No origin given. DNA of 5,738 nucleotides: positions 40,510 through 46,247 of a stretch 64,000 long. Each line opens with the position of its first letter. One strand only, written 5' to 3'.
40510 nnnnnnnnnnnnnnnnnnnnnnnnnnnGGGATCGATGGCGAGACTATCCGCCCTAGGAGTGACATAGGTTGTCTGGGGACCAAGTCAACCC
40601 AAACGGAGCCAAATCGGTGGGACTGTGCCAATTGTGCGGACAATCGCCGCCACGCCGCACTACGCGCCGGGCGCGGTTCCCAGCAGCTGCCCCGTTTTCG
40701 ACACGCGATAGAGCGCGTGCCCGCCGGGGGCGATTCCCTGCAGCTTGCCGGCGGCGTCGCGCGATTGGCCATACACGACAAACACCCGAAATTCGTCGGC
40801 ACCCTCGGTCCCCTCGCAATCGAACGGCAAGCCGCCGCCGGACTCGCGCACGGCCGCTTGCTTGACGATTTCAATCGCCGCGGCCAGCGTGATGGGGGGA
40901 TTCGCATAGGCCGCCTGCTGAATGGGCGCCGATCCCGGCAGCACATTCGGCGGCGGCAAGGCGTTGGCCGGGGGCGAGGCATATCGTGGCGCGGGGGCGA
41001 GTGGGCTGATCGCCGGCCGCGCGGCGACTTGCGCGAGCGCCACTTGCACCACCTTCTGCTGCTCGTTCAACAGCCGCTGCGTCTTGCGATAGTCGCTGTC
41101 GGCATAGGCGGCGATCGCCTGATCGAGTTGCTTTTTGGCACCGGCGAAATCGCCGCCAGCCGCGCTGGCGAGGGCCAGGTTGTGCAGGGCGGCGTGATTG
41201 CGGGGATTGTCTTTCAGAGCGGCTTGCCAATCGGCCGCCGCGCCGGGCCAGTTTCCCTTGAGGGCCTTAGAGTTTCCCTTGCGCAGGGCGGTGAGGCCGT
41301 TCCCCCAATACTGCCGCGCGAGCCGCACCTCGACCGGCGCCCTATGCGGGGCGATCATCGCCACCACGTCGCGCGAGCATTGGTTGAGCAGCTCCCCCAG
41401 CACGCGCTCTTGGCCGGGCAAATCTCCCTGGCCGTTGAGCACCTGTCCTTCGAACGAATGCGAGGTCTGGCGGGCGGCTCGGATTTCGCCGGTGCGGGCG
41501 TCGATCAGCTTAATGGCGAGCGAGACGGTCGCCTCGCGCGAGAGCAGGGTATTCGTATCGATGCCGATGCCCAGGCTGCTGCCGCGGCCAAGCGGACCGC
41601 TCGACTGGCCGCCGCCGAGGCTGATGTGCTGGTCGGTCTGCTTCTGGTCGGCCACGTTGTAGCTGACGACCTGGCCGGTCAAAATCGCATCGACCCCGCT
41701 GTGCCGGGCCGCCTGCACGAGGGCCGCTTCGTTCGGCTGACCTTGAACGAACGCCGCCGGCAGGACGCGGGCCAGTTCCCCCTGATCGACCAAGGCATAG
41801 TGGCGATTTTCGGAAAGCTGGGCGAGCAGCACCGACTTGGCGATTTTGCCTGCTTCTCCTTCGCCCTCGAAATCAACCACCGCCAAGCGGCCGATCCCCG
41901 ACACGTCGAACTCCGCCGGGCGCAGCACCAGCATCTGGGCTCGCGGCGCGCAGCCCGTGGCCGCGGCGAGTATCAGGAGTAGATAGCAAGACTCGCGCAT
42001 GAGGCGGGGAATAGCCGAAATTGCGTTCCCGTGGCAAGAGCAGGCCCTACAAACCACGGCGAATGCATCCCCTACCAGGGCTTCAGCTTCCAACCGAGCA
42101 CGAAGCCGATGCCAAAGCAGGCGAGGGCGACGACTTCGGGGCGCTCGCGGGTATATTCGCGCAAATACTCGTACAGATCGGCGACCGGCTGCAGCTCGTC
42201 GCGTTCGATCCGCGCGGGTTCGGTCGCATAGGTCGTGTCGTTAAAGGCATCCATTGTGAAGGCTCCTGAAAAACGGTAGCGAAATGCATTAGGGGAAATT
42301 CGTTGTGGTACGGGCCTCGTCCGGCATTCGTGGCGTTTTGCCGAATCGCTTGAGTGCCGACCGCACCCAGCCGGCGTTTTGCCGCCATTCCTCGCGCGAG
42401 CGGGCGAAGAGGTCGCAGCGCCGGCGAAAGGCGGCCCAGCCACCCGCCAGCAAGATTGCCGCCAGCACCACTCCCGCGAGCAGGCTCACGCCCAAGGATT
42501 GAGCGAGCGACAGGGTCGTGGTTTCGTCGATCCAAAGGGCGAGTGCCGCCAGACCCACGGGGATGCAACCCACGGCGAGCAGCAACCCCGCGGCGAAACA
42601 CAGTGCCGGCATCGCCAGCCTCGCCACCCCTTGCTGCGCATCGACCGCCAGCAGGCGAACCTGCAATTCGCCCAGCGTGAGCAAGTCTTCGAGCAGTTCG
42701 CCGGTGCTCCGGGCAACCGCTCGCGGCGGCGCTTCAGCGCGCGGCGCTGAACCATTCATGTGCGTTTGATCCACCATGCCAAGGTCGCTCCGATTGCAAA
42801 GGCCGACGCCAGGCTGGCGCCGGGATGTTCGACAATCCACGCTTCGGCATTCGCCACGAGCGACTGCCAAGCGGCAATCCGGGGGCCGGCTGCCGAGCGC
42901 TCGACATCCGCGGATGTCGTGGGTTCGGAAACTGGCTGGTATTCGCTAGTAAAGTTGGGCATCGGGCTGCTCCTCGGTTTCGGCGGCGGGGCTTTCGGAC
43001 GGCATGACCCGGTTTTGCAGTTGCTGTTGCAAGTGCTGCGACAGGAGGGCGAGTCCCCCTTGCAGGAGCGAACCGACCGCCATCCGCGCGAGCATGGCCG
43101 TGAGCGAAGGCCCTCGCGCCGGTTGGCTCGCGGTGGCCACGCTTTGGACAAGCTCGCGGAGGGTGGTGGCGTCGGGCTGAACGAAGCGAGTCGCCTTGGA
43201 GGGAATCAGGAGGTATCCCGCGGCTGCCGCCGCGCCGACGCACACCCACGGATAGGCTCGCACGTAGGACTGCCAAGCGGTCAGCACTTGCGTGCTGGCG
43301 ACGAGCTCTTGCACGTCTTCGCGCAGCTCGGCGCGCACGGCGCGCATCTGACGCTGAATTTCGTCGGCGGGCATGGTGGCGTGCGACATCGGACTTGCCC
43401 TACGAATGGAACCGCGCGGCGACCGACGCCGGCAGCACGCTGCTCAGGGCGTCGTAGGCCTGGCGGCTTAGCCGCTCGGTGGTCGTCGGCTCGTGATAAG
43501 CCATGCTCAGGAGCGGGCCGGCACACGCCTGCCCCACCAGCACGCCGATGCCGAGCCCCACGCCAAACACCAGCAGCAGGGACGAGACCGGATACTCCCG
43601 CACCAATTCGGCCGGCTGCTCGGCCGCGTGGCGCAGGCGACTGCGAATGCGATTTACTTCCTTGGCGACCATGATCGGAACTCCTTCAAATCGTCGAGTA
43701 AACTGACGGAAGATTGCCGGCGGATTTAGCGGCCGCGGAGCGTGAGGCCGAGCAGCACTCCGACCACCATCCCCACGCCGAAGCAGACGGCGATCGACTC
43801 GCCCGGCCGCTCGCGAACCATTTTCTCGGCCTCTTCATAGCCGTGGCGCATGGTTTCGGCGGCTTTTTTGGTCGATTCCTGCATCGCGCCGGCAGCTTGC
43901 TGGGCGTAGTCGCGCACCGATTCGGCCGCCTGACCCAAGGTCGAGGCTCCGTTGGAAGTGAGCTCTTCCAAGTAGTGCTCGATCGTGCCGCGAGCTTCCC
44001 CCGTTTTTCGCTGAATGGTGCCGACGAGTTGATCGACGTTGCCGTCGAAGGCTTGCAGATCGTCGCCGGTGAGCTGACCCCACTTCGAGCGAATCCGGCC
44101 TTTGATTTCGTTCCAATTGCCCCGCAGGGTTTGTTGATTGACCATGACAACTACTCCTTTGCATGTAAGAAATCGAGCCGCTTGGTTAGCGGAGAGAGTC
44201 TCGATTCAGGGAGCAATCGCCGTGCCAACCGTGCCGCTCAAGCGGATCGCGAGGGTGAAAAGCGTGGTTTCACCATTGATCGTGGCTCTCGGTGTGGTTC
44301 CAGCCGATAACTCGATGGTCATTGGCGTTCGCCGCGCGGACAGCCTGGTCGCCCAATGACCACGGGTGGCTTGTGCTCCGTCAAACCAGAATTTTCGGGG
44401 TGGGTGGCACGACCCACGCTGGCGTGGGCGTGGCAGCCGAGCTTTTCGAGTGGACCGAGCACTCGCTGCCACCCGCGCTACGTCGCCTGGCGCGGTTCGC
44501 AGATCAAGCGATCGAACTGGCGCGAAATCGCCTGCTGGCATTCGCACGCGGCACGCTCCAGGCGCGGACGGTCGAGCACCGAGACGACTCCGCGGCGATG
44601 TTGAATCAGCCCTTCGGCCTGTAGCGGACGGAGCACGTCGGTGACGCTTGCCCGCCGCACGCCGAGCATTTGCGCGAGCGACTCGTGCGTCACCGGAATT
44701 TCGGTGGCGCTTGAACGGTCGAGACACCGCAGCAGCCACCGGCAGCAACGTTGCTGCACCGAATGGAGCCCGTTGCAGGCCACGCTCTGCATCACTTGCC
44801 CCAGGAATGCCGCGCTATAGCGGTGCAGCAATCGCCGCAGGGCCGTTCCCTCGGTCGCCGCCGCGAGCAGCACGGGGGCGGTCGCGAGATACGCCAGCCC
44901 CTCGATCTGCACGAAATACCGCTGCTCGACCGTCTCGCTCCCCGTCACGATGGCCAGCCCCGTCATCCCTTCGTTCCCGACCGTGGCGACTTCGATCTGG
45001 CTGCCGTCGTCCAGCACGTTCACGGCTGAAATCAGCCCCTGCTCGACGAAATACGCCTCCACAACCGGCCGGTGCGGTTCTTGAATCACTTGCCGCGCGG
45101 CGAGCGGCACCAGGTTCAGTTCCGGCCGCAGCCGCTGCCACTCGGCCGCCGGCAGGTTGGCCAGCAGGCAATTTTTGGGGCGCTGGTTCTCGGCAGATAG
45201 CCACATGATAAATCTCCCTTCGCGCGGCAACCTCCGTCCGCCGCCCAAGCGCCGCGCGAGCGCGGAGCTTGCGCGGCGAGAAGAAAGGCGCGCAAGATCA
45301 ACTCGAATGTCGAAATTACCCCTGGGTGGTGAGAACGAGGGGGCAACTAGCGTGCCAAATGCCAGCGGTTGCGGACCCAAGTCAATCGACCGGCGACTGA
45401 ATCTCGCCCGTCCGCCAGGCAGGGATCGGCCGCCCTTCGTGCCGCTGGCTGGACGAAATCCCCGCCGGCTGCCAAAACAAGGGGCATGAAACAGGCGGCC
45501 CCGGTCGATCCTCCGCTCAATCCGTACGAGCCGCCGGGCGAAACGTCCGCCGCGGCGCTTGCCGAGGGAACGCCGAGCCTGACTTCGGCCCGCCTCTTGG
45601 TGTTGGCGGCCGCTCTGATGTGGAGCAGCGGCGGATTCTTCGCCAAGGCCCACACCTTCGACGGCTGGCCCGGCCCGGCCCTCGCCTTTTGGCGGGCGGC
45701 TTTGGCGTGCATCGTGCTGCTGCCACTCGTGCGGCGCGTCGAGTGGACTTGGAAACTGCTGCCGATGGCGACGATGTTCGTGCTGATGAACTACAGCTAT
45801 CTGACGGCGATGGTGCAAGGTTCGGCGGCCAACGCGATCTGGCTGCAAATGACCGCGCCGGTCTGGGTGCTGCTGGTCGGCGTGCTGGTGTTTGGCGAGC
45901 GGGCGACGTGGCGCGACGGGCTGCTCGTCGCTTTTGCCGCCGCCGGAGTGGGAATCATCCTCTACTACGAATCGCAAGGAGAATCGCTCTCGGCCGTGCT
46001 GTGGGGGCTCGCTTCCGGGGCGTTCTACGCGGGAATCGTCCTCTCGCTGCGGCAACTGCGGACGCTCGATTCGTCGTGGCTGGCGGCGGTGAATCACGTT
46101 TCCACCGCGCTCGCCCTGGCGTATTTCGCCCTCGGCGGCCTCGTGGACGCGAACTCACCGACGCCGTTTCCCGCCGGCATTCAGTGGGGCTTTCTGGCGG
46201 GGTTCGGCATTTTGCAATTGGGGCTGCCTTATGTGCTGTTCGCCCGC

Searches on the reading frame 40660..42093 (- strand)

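Call 69: search_protein_families(library=pfam, proteins=[window:40660-42093:-], max_evalue=0.01)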
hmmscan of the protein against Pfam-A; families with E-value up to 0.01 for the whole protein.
window:40660-42093:- (477 aa): 9 families
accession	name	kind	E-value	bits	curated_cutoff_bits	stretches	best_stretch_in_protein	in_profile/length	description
PF03783.19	CsgG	-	5.3e-08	32.9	20.8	1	80-214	35-152/210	Curli production assembly/transport component CsgG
PF19867.5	DUF6340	-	3.3e-06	26.9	26.4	1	234-309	175-253/258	Family of unknown function (DUF6340)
PF13432.12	TPR_16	-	5.3e-05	24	32.7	1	272-333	3-64/65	Tetratricopeptide repeat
PF07719.23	TPR_2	-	0.00017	21.9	27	0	301-330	2-31/34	Tetratricopeptide repeat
PF13414.12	TPR_11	-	0.00018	21.5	26.8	1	273-309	1-37/42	TPR repeat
PF14559.12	TPR_19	-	0.00046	20.9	25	1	280-338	5-64/68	Tetratricopeptide repeat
PF13428.12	TPR_14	-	0.0039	18.2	23.5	0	301-333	2-34/44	Tetratricopeptide repeat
PF13174.12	TPR_6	-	0.0045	18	26.3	0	302-333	2-33/33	Tetratricopeptide repeat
PF11846.14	Wzy_C_2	-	0.0063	16.9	28.5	0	282-337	129-183/191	Virulence factor membrane-bound polymerase, C-terminal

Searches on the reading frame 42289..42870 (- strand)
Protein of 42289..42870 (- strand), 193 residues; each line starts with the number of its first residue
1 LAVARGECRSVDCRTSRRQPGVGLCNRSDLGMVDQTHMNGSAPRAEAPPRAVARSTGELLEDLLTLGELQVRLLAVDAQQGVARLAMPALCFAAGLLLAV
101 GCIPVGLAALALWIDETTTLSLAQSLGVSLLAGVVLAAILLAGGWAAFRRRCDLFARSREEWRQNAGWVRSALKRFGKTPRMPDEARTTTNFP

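Call 54: search_protein_families(library=pfam, proteins=[window:42289-42870:-], max_evalue=0.0001)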
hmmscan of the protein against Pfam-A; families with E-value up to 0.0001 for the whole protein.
window:42289-42870:- (193 aa): 1 family
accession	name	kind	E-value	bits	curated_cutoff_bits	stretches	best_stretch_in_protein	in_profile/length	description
PF07332.16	Phage_holin_3_6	-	4e-10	40.2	28.4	1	57-170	5-116/116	Putative Actinobacterial Holin-X, holin superfamily III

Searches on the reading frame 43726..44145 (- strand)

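Call 54: search_protein_families(library=pfam, proteins=[window:43726-44145:-], max_evalue=0.0001)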
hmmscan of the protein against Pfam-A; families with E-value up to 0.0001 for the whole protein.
window:43726-44145:- (139 aa): 2 families
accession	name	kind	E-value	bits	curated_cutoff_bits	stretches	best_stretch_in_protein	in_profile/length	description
PF05532.17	CsbD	-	4.3e-16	59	40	1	7-57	3-53/53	CsbD-like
PF01442.23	Apolipoprotein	-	2.8e-05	24.3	90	1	11-111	9-109/190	Apolipoprotein A1/A4/E domain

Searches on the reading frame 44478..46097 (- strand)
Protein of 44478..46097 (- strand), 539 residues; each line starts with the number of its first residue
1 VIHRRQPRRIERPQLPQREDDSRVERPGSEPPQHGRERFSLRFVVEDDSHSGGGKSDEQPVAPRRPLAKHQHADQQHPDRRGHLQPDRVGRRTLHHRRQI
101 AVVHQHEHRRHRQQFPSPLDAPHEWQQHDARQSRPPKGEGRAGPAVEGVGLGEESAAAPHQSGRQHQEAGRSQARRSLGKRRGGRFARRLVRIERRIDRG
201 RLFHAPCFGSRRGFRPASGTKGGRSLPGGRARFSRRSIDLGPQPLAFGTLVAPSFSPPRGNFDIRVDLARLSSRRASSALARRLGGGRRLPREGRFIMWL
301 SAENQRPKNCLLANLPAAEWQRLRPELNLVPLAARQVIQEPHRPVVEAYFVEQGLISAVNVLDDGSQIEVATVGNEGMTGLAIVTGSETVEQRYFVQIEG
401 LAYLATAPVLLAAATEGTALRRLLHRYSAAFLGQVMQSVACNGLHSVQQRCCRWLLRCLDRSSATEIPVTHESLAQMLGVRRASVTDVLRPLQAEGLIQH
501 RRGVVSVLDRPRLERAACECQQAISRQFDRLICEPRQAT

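Call 54: search_protein_families(library=pfam, proteins=[window:44478-46097:-], max_evalue=0.0001)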
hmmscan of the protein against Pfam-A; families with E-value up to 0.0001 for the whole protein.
window:44478-46097:- (539 aa): 1 family
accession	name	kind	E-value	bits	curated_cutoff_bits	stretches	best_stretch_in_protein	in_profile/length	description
PF13545.12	HTH_Crp_2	-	2.8e-16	59.7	27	1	449-515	1-69/70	Crp-like helix-turn-helix domain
